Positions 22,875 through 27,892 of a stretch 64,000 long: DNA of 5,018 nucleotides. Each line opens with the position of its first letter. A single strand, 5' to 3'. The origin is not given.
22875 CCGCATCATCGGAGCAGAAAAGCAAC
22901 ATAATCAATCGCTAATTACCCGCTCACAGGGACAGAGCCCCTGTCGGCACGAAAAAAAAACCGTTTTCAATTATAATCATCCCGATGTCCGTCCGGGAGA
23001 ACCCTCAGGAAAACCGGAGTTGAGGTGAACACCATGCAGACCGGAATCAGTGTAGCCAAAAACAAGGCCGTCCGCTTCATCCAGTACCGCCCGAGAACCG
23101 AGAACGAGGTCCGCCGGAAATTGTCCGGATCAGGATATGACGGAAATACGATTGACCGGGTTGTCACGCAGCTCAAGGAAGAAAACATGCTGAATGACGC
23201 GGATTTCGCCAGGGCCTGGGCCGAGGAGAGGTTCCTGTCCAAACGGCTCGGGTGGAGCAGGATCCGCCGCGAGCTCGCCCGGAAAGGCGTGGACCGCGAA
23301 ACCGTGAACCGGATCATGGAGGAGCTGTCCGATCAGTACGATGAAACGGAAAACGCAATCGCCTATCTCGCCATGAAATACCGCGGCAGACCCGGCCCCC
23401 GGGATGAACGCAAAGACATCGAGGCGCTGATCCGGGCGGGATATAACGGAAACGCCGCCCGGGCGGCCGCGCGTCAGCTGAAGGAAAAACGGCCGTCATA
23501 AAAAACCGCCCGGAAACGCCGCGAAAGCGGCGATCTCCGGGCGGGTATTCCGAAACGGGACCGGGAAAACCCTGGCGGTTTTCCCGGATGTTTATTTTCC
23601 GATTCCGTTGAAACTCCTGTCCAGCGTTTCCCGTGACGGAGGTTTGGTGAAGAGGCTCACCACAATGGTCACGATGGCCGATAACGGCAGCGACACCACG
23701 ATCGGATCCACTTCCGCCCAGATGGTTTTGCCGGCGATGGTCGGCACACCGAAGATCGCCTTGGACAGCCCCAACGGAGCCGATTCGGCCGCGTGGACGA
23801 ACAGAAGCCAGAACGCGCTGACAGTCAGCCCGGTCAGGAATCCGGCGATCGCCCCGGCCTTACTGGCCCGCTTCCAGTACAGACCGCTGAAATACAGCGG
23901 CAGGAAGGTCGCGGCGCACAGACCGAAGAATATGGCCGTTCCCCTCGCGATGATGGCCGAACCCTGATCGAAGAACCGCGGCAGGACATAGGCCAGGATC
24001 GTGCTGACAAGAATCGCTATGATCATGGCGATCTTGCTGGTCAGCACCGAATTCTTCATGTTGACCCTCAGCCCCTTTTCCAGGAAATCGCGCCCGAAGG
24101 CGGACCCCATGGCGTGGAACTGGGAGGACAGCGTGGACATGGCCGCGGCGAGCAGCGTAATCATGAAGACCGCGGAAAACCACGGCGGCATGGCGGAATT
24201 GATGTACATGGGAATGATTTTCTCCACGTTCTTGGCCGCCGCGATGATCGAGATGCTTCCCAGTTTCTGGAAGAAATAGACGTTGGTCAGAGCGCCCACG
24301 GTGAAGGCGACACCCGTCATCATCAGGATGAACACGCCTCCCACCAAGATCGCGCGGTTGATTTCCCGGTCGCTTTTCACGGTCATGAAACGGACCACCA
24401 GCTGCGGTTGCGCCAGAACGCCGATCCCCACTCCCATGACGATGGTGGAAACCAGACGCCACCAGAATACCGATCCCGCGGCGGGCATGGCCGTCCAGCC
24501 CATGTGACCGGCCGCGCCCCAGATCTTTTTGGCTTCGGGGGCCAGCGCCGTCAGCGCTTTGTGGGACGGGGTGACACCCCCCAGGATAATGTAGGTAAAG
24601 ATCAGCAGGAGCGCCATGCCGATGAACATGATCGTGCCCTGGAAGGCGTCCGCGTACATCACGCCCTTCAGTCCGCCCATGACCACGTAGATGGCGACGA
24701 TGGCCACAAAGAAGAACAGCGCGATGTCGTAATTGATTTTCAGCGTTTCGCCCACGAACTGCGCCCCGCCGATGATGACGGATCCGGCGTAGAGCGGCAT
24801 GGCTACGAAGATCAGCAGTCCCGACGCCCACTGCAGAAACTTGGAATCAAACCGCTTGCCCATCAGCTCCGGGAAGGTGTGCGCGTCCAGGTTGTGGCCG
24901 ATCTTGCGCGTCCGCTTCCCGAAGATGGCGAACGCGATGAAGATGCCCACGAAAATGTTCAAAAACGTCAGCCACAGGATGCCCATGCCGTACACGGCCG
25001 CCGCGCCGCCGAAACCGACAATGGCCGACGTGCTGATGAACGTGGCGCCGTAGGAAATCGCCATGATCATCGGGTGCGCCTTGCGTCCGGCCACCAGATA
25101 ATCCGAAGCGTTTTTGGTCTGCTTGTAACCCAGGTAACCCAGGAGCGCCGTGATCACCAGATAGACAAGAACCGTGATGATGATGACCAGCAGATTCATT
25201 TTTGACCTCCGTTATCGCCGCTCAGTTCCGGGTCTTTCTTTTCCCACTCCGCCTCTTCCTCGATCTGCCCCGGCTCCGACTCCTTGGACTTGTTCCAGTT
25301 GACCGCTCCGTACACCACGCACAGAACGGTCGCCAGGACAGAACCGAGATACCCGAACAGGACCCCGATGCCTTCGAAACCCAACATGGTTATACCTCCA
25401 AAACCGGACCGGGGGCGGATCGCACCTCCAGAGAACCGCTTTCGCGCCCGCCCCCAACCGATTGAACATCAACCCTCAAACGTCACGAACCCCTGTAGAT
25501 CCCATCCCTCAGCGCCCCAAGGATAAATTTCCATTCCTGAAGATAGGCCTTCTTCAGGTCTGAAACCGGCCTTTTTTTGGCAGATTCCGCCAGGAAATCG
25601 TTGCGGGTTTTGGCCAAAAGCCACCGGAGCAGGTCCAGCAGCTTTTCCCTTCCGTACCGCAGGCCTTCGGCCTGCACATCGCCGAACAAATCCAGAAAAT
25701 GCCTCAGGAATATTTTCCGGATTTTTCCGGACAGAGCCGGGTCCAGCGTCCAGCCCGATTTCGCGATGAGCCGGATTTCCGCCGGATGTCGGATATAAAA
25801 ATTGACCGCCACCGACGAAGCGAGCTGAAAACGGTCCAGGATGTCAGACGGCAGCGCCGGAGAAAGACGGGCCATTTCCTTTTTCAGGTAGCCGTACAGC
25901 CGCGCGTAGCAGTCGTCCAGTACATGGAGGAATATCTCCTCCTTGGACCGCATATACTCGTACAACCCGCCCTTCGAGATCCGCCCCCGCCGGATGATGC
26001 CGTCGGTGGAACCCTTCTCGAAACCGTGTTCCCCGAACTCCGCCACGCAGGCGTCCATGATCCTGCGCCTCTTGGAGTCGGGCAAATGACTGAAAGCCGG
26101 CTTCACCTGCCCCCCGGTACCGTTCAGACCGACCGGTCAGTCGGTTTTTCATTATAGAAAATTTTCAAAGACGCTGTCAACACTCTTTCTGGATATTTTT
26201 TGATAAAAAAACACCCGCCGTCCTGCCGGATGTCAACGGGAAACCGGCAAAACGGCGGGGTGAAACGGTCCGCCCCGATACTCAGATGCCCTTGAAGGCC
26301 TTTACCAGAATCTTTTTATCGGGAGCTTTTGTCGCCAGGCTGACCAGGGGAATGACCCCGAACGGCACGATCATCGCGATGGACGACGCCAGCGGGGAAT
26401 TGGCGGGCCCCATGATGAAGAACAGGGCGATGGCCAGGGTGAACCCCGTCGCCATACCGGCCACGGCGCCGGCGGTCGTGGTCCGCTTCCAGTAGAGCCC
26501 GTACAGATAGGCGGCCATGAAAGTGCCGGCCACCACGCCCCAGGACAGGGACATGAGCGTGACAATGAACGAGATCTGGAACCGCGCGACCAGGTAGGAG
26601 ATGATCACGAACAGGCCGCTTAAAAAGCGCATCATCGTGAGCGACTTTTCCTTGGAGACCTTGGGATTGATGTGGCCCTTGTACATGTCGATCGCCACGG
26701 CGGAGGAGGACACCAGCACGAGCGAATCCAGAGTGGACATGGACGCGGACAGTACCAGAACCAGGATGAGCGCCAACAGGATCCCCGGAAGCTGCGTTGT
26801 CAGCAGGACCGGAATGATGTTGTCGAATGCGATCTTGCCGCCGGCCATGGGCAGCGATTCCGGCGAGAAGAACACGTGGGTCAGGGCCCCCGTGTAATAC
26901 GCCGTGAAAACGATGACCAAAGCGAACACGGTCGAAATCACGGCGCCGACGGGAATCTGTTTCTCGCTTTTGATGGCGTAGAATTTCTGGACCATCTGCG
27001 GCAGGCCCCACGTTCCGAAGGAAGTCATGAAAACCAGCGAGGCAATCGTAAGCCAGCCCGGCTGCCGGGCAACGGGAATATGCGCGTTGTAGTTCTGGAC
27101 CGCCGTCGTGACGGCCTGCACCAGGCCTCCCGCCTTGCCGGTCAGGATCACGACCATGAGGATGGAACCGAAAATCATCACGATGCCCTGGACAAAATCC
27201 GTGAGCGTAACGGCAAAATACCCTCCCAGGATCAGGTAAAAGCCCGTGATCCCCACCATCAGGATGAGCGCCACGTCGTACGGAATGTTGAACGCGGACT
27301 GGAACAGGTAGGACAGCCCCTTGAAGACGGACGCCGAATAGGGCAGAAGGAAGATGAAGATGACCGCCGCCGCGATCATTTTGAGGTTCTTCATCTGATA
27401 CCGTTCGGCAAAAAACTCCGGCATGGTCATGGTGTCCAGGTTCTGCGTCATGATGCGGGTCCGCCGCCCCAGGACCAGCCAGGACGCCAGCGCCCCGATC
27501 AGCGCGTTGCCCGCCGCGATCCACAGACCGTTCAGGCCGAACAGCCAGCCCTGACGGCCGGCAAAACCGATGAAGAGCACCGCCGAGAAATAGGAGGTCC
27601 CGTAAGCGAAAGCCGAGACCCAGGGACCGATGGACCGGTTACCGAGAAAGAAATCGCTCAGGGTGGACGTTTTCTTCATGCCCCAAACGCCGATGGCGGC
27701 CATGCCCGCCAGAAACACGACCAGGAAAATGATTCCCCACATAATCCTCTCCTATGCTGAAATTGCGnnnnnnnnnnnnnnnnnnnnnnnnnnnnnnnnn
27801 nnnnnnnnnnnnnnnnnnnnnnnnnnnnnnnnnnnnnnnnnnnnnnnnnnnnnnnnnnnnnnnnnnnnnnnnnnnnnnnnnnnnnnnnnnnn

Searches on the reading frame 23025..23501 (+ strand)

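Call 66: search_protein_families(library=pfam, proteins=[window:23025-23501:+], max_evalue=0.0001)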
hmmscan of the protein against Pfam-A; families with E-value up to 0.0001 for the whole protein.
window:23025-23501:+ (158 aa): 3 families
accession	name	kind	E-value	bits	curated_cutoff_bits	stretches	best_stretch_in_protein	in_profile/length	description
PF21982.2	RecX_HTH1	-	1.2e-17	64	26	1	11-50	1-40/40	RecX, first three-helix domain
PF02631.22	RecX_HTH2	-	2.4e-12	47.3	26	1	57-95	1-39/42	RecX, second three-helix domain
PF11691.13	DUF3288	-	5e-05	23.7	25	0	89-137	9-55/89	Protein of unknown function (DUF3288)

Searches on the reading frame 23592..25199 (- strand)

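Call 21: search_protein_families(library=pfam, proteins=[window:23592-25199:-], max_evalue=0.001)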
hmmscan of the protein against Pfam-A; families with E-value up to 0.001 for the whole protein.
window:23592-25199:- (535 aa): 1 family
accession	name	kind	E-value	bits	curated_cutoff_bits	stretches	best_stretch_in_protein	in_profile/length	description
PF00474.23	SSF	-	1.5e-58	199.1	22.8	1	34-457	1-406/406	Sodium:solute symporter family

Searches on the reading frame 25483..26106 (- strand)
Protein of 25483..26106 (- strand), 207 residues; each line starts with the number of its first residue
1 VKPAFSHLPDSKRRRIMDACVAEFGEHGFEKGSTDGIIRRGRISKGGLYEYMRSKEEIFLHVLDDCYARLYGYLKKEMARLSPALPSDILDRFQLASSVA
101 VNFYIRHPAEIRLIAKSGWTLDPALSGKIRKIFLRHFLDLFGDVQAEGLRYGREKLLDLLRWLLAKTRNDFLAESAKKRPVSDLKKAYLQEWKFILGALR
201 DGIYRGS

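Call 21: search_protein_families(library=pfam, proteins=[window:25483-26106:-], max_evalue=0.001)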
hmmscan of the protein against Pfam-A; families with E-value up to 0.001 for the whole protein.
window:25483-26106:- (207 aa): 1 family
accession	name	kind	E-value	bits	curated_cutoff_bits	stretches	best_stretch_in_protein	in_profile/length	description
PF00440.29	TetR_N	-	3.1e-09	36.9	24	1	16-62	1-47/47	Bacterial regulatory proteins, tetR family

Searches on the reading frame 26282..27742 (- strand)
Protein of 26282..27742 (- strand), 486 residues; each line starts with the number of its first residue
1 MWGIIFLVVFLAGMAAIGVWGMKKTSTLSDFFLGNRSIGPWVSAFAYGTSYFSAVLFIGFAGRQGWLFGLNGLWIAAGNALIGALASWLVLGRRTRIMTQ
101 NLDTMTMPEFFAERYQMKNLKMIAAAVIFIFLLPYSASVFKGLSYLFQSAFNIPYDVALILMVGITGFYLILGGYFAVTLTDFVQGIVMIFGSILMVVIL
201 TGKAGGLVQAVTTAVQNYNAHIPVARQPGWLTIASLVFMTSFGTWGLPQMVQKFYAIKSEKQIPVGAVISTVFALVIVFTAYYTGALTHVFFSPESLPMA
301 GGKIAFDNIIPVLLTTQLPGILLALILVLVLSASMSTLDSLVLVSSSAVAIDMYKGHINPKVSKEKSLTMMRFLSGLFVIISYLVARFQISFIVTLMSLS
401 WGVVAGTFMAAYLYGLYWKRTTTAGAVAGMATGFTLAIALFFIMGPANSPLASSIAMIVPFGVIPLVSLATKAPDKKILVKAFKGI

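Call 47: search_protein_families(library=pfam, proteins=[window:26282-27742:-], max_evalue=0.00001)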
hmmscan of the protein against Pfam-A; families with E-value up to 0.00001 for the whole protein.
window:26282-27742:- (486 aa): 1 family
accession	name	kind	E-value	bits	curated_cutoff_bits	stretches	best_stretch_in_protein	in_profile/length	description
PF00474.23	SSF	-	2.1e-62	211.7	22.8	1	31-433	1-406/406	Sodium:solute symporter family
